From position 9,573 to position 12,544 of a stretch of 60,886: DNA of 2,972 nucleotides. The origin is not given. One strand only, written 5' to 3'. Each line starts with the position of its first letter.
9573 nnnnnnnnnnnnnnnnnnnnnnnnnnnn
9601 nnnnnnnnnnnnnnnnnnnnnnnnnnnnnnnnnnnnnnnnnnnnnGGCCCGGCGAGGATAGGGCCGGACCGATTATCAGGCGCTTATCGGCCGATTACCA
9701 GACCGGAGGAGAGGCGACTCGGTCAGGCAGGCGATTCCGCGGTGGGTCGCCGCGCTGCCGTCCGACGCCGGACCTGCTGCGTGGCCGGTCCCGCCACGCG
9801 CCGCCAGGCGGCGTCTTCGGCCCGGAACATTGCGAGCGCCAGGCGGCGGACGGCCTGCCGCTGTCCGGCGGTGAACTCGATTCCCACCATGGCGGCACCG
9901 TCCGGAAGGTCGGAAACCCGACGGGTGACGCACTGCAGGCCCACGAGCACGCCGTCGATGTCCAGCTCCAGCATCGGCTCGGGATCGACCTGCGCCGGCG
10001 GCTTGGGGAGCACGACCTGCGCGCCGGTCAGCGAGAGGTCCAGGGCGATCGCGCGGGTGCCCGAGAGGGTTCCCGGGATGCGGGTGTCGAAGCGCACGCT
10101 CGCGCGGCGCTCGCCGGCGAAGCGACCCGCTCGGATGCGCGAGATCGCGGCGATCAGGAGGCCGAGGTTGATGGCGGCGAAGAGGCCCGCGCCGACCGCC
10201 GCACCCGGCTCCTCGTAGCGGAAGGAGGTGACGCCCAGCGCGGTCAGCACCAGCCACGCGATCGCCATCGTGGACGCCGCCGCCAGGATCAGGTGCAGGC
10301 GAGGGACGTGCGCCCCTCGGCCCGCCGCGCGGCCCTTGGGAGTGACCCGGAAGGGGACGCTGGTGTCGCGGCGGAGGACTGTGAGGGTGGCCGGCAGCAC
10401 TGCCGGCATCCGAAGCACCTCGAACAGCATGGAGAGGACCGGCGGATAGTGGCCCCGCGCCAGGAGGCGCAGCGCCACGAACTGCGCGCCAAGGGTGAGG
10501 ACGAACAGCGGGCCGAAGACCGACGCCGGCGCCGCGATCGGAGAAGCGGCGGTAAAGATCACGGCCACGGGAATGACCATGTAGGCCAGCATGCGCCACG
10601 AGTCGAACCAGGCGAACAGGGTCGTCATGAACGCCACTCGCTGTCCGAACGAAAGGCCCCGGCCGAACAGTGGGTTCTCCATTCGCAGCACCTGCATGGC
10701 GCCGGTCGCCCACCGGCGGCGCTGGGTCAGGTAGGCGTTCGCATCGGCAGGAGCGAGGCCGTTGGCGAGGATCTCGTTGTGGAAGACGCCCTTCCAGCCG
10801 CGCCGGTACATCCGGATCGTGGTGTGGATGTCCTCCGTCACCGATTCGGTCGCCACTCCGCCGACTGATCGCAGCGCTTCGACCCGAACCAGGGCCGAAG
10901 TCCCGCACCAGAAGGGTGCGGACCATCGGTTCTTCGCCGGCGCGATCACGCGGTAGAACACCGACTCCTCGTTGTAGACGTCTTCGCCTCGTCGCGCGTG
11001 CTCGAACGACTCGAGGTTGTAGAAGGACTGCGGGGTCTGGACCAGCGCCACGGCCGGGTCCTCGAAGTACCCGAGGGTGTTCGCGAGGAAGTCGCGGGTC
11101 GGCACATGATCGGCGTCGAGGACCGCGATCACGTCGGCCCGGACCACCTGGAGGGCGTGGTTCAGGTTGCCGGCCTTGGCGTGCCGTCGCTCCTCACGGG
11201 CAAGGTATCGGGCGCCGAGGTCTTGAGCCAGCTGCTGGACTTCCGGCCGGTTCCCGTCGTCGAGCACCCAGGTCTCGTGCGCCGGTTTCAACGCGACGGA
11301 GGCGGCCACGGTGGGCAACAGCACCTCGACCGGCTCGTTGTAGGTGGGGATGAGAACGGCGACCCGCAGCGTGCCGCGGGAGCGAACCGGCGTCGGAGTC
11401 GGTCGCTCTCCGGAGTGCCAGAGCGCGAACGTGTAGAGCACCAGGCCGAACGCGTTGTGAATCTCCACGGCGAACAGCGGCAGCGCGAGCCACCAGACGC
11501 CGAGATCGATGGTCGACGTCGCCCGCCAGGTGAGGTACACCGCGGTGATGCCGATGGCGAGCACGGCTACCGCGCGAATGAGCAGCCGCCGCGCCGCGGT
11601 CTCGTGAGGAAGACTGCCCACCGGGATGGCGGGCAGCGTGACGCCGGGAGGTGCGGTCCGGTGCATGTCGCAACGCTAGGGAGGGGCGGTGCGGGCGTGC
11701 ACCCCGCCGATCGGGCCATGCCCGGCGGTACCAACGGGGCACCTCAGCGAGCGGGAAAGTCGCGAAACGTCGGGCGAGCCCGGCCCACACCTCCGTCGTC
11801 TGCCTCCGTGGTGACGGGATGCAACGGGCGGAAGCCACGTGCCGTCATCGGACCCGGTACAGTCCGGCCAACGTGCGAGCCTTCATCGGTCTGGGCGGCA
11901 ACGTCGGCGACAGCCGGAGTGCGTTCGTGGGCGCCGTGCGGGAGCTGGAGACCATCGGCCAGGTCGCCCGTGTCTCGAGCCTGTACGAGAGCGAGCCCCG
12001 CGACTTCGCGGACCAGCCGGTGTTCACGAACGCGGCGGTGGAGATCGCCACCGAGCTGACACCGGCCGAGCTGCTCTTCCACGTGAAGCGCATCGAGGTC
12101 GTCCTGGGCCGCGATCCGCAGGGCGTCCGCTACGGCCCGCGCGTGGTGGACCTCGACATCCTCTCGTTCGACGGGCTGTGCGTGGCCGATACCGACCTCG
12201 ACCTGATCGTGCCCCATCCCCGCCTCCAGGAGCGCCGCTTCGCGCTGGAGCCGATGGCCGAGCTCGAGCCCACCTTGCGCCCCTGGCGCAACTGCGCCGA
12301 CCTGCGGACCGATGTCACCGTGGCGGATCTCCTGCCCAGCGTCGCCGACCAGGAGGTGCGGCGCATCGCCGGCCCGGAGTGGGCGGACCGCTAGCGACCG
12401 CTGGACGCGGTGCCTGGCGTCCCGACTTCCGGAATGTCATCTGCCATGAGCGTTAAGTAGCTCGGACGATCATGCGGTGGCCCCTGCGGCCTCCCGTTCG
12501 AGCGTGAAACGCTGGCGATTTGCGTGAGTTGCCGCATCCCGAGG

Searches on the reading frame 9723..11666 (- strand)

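Call 5: search_protein_families(library=pfam, proteins=[window:9723-11666:-], max_evalue=0.01)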
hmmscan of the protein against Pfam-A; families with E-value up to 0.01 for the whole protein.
window:9723-11666:- (647 aa): 7 families
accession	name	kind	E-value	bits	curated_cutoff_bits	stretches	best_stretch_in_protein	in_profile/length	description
PF13641.12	Glyco_tranf_2_3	-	1.1e-24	88.2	27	1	101-322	2-230/230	Glycosyltransferase like family 2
PF00535.33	Glycos_transf_2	-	3.9e-24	85.9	23.3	1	104-268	2-167/168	Glycosyl transferase family 2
PF13632.12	Glyco_trans_2_3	-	4.5e-23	82.5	27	1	180-379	2-182/198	Glycosyl transferase family group 2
PF03552.20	Cellulose_synt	-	1.3e-13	50.8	24.7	1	274-392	420-543/722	Cellulose synthase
PF13506.12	Glyco_transf_21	-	5e-12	46.1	21.7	1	163-320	17-173/174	Glycosyl transferase family 21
PF07238.19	PilZ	-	6.5e-07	30.1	22.5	1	519-609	1-96/102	PilZ domain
PF10111.15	Glyco_tranf_2_2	-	0.0078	16.2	27.3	0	142-272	46-182/276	Glycosyltransferase like family 2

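Call 6: search_protein_families(library=ncbifam, proteins=[window:9723-11666:-], max_evalue=0.01)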
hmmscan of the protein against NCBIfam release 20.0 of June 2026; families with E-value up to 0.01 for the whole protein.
window:9723-11666:- (647 aa): 13 families
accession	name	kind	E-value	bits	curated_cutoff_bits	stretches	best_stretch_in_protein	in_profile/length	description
TIGR03030.1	CelA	equivalog_domain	7.8e-113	377.9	699.1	1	31-630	58-684/714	UDP-forming cellulose synthase catalytic subunit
NF008558.0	PRK11498.1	equivalog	5.5e-85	286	992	1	33-391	202-568/872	UDP-forming cellulose synthase catalytic subunit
TIGR03937.1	PgaC_IcaA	equivalog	3.8e-15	55.7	422.3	2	255-368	202-315/407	poly-beta-1,6-N-acetyl-D-glucosamine synthase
TIGR03965.1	mycofact_glyco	equivalog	4.9e-14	52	280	1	99-417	73-401/467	mycofactocin biosynthesis glycosyltransferase MftF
NF003958.0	PRK05454.2-1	equivalog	4.5e-12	45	419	1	26-372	20-405/704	glucans biosynthesis glucosyltransferase MdoH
NF053846.1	glyco_with_XrtP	equivalog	1.4e-09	37.2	520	1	258-384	229-358/440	XrtP-associated glycosyltransferase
NF041865.1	EpsU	equivalog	2.6e-08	33.3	700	1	64-350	6-293/394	exopolysaccharide biosynthesis GT2 family glycosyltransferase EpsU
NF041875.1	EPS_EpsD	equivalog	1.2e-07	31.4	370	1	102-313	1-217/325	exopolysaccharide biosynthesis glycosyltransferase EpsD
TIGR04242.1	nodulat_NodC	equivalog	5.7e-06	25.5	550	1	276-322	237-283/395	chitooligosaccharide synthase NodC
TIGR03472.1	HpnI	equivalog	6.9e-06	25.1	310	1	163-365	113-312/373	bacteriohopanetetrol glucosamine biosynthesis glycosyltransferase HpnI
TIGR04283.1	glyco_like_mftF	equivalog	8.3e-06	25.5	182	1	103-201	2-97/221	TIGR04283 family arsenosugar biosynthesis glycosyltransferase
NF010496.0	PRK13915.1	equivalog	3.6e-05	23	262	1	86-210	17-152/307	glucosyl-3-phosphoglycerate synthase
TIGR04182.1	glyco_TIGR04182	equivalog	0.0016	17.9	325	1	102-187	2-83/293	S-layer glycoprotein N-glycosyltransferase AglJ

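Call 21: search_protein_families(library=padloc, proteins=[window:9723-11666:-], max_evalue=0.01)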
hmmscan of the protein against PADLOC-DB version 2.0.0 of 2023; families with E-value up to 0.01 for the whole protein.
window:9723-11666:- (647 aa): 0 families

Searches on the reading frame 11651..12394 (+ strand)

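Call 81: search_protein_families(library=pfam, proteins=[window:11651-12394:+], max_evalue=1)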
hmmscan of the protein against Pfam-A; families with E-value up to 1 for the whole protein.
window:11651-12394:+ (247 aa): 1 family
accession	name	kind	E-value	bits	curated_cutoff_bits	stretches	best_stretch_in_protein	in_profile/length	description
PF01288.25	HPPK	-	1.1e-32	113.2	25.7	1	78-207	1-116/116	7,8-dihydro-6-hydroxymethylpterin-pyrophosphokinase (HPPK)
